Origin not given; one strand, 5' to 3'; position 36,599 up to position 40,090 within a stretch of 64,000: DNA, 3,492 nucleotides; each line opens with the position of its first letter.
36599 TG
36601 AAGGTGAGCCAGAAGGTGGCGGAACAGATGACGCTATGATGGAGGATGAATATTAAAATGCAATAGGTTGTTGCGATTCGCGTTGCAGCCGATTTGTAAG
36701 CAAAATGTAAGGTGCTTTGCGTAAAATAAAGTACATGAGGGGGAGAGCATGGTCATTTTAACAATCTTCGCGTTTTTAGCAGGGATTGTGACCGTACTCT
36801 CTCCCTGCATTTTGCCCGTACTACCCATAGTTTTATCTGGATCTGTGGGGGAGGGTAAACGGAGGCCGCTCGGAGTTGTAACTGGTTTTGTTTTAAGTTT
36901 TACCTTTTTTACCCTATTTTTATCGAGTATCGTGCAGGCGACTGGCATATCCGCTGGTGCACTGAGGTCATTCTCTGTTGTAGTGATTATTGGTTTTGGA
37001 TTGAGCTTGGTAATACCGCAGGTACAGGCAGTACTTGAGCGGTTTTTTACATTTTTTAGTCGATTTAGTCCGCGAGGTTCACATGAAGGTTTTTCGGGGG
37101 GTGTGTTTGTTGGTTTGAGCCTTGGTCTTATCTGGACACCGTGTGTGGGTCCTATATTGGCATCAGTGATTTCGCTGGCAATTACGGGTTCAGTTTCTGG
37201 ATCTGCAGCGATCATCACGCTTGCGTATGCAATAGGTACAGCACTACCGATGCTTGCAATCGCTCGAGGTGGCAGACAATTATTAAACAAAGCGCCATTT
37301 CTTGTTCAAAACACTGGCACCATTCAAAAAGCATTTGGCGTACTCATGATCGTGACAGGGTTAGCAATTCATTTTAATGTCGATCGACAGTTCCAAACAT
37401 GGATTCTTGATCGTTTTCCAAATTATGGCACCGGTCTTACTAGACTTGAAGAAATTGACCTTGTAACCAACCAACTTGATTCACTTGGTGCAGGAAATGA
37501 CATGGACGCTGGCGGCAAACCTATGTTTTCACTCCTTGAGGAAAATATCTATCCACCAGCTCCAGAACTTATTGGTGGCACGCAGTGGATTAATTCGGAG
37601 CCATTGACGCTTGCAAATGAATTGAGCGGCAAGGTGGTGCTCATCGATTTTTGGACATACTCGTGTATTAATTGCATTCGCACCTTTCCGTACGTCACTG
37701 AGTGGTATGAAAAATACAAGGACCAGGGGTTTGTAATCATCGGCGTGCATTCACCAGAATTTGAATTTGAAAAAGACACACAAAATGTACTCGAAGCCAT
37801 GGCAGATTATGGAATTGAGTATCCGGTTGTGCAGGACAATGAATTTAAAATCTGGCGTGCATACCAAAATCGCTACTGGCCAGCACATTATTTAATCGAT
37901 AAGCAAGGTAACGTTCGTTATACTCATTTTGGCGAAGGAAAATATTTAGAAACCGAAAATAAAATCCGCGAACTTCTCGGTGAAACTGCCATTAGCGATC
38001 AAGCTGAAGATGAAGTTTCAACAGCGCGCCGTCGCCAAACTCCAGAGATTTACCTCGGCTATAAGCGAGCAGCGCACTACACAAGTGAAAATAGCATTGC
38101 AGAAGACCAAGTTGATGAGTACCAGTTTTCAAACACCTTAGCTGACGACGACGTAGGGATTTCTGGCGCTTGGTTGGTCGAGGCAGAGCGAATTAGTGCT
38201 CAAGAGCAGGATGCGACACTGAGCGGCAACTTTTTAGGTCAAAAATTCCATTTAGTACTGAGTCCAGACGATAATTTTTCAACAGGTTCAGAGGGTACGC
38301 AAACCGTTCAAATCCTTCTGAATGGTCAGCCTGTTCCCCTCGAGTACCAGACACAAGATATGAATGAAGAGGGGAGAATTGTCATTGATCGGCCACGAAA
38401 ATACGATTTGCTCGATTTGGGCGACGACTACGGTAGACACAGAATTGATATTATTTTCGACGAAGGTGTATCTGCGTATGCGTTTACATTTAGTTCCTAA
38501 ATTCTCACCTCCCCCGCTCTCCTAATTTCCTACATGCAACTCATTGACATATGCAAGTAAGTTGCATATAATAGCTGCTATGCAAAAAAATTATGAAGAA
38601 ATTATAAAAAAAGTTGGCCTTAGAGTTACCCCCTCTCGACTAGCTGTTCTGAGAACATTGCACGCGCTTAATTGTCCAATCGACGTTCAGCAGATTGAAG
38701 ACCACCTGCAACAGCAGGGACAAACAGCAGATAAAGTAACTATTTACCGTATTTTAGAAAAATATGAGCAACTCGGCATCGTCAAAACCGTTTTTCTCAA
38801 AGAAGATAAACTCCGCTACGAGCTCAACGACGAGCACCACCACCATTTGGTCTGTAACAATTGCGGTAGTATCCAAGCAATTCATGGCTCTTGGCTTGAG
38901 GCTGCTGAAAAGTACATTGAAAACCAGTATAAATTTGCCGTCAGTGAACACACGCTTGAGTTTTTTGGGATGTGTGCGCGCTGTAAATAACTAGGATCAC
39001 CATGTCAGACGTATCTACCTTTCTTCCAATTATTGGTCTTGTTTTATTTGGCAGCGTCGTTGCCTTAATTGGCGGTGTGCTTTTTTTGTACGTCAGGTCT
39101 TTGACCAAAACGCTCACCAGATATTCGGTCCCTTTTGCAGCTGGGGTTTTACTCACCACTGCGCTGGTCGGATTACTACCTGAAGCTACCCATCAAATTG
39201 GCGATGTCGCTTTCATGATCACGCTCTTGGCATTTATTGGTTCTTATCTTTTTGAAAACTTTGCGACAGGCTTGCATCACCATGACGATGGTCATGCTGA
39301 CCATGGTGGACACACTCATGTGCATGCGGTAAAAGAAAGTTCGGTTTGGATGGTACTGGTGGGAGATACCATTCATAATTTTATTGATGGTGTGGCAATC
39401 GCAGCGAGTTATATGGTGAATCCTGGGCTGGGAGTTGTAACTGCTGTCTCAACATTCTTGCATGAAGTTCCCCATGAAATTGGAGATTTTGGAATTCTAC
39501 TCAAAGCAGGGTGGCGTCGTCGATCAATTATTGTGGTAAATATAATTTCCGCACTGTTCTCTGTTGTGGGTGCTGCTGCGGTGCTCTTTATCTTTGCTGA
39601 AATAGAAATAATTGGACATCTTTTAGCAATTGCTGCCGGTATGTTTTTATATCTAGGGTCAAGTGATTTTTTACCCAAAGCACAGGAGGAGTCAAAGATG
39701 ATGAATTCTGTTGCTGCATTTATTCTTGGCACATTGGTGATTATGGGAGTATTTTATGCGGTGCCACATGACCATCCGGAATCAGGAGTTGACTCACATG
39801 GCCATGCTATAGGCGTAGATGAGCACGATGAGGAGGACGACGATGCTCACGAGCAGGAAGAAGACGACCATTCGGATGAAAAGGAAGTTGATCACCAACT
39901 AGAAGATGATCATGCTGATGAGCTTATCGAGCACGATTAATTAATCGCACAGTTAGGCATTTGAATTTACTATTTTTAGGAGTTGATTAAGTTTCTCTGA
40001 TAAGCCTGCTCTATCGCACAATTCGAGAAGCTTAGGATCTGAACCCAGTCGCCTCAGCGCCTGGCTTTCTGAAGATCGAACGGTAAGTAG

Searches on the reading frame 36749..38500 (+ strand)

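Call 104: search_protein_families(library=pfam, proteins=[window:36749-38500:+], max_evalue=0.0001)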
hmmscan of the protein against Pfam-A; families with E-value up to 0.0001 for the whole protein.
window:36749-38500:+ (583 aa): 6 families
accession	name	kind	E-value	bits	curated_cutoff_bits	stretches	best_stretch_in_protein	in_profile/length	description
PF17991.7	Thioredoxin_10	-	1.7e-32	113.4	27.1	1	431-581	1-141/142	Thioredoxin like C-terminal domain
PF00578.27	AhpC-TSA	-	2.3e-14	53.8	26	1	287-391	19-123/124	AhpC/TSA family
PF08534.16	Redoxin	-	1.2e-13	51.6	26.6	1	284-398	19-137/148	Redoxin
PF13905.12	Thioredoxin_8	-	1.3e-13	51.5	27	1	294-389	1-94/94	Thioredoxin-like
PF02683.22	DsbD_TM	-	7.1e-13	48.8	27.1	1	4-206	3-213/219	Cytochrome C biogenesis protein transmembrane domain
PF13386.12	DsbD_2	-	1.4e-06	28.8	24.9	1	8-205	2-198/199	Cytochrome C biogenesis protein transmembrane region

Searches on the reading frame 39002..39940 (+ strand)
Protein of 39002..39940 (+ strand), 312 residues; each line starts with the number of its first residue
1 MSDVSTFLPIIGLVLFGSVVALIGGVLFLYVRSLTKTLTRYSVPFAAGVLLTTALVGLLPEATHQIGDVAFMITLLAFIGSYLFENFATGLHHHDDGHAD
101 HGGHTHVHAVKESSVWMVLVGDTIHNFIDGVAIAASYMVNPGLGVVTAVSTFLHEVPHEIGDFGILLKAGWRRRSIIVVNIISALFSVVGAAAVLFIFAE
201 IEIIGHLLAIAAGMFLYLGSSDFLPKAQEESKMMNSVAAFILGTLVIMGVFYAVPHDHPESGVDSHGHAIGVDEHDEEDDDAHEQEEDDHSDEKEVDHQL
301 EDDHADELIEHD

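Call 104: search_protein_families(library=pfam, proteins=[window:39002-39940:+], max_evalue=0.0001)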
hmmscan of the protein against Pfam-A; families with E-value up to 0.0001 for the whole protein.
window:39002-39940:+ (312 aa): 1 family
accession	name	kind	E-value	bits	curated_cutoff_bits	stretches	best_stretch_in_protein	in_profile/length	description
PF02535.28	Zip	-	3.5e-35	122.2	35.1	2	92-248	156-320/323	ZIP Zinc transporter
